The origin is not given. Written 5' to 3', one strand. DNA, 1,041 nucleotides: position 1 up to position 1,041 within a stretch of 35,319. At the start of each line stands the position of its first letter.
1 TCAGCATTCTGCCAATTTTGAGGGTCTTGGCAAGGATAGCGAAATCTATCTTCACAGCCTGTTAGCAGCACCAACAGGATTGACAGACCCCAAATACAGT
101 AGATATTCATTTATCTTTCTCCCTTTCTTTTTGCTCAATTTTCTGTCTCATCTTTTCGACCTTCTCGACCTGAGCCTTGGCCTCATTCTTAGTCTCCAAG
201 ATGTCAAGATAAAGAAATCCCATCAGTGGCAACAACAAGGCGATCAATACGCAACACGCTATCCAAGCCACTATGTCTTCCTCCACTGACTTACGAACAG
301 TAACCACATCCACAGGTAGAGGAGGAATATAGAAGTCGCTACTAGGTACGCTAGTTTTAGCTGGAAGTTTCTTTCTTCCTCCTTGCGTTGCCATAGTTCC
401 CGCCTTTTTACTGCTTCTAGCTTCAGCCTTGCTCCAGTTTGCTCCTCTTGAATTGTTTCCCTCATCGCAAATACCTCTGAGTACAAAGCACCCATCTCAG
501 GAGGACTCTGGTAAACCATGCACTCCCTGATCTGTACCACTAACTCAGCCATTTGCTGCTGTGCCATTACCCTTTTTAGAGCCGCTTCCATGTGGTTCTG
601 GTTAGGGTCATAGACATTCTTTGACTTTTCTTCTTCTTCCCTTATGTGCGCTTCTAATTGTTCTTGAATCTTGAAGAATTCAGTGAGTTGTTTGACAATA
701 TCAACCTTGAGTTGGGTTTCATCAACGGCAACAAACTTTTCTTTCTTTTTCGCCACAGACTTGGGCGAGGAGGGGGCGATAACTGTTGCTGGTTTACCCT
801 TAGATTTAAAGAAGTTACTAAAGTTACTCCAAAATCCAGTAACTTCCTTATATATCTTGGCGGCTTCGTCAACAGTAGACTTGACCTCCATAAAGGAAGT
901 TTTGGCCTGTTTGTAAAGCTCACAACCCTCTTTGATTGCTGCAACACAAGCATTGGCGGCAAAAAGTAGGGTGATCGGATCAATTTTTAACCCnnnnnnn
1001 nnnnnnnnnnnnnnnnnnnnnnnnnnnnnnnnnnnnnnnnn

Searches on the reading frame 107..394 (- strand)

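Call 36: search_protein_families(library=pfam, proteins=[window:107-394:-], max_evalue=1)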
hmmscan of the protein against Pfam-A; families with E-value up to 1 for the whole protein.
window:107-394:- (95 aa): 3 families
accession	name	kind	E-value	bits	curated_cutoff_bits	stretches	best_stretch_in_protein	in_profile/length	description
PF24379.1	DUF7535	-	0.013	15.6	27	1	33-64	19-50/60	Family of unknown function (DUF7535)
PF04977.20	DivIC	-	0.016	15.4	28.9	1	48-93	2-47/80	Septum formation initiator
PF20760.2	P23-45_gp39_N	-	0.16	12.4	32.3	1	9-35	20-46/94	Thermus phage P23-45 gp39, N-terminal domain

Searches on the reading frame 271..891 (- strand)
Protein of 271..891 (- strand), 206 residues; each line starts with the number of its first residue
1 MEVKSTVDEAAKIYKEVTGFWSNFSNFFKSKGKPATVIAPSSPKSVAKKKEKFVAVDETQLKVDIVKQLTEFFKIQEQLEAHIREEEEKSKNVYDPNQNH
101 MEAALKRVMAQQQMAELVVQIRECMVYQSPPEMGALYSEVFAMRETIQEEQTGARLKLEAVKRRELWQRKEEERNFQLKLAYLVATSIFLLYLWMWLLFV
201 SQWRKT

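Call 36: search_protein_families(library=pfam, proteins=[window:271-891:-], max_evalue=1)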
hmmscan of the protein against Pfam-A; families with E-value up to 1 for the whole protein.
window:271-891:- (206 aa): 1 family
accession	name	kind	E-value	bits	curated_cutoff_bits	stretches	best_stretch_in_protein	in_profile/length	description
PF00587.30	tRNA-synt_2b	-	0.0095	16.5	29.3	1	10-110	73-173/179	tRNA synthetase class II core domain (G, H, P, S and T)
